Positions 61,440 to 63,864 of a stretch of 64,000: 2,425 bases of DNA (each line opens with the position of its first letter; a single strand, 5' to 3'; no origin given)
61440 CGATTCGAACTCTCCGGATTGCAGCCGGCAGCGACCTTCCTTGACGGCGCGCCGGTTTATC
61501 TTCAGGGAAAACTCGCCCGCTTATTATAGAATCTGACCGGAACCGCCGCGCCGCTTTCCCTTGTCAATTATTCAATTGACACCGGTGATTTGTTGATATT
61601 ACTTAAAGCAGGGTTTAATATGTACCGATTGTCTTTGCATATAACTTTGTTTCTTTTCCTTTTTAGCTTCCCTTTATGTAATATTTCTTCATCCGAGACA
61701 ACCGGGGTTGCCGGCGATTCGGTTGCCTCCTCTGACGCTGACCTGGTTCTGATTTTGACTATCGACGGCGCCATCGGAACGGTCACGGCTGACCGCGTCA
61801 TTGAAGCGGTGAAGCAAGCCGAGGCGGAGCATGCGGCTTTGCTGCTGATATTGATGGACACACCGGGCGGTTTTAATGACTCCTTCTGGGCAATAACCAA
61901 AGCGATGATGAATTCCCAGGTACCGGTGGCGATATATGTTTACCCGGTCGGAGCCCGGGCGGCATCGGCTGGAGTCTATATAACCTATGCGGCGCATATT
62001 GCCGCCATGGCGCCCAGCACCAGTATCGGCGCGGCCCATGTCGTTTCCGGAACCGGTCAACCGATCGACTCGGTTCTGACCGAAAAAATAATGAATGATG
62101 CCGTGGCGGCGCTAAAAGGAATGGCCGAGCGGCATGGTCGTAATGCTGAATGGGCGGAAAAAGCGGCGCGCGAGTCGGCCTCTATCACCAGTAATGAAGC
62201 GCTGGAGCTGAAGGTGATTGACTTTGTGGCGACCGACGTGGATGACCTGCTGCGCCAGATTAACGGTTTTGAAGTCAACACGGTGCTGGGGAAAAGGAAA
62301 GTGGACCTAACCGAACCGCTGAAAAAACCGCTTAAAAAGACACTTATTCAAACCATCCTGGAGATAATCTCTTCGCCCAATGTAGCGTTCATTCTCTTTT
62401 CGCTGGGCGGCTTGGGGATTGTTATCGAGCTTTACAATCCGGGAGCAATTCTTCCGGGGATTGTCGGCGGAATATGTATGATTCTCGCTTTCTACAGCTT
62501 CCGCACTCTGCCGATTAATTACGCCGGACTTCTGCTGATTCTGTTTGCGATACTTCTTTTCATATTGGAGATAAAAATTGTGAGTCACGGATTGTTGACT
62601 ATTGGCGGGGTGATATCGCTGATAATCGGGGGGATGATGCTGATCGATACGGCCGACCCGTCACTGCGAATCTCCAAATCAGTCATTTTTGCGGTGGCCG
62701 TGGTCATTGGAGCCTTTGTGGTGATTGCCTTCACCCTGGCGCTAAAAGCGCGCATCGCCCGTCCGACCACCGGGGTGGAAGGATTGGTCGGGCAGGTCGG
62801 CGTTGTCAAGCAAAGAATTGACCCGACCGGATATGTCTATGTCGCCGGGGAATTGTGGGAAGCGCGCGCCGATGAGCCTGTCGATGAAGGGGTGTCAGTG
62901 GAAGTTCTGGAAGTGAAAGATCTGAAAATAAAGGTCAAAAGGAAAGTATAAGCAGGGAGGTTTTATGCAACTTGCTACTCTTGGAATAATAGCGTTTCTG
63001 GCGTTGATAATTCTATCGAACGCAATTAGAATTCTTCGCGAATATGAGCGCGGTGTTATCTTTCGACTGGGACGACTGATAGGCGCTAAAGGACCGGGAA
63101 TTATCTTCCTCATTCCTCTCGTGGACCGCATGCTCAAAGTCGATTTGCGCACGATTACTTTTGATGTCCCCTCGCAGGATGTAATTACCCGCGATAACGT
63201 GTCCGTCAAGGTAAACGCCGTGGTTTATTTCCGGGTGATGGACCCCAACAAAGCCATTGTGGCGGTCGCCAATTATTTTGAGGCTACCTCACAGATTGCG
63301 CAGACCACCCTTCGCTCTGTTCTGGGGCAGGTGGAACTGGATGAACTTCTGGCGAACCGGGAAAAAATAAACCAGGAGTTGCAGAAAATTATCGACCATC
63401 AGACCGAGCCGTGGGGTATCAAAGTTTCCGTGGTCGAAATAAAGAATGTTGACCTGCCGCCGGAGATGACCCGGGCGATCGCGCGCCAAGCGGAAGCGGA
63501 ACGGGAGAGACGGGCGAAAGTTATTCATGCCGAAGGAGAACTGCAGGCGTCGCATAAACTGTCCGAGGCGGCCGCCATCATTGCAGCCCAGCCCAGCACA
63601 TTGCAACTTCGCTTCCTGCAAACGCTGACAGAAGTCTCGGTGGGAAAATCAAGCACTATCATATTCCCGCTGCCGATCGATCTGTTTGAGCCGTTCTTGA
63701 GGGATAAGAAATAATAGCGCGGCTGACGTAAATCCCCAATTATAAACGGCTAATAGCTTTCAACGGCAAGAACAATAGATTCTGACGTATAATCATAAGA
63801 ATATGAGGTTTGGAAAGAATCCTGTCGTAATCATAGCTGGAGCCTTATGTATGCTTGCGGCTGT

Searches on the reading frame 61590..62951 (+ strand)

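Call 102: search_protein_families(library=pfam, proteins=[window:61590-62951:+], max_evalue=0.00001)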
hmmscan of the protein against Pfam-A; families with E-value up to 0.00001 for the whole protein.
window:61590-62951:+ (453 aa): 3 families
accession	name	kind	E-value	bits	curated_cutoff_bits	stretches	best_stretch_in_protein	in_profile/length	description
PF24961.1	NfeD_membrane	-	1.5e-26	93.2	26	1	264-381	1-117/119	NfeD integral membrane domain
PF25145.1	NfeD1b_N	-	7.3e-18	65.3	40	1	55-213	4-155/189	NfeD1b, N-terminal domain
PF01957.25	NfeD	-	8.2e-13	48.8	29.1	1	396-451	1-57/57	NfeD-like C-terminal, partner-binding domain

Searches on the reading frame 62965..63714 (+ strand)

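Call 102: search_protein_families(library=pfam, proteins=[window:62965-63714:+], max_evalue=0.00001)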
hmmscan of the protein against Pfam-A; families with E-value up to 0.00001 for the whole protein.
window:62965-63714:+ (249 aa): 2 families
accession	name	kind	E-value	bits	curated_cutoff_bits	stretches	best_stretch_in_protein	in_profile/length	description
PF01145.31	Band_7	-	1.3e-43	149.5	23.6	1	23-192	2-175/176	SPFH domain / Band 7 family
PF13421.11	Band_7_1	-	2e-06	28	24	1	81-177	101-208/211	SPFH domain-Band 7 family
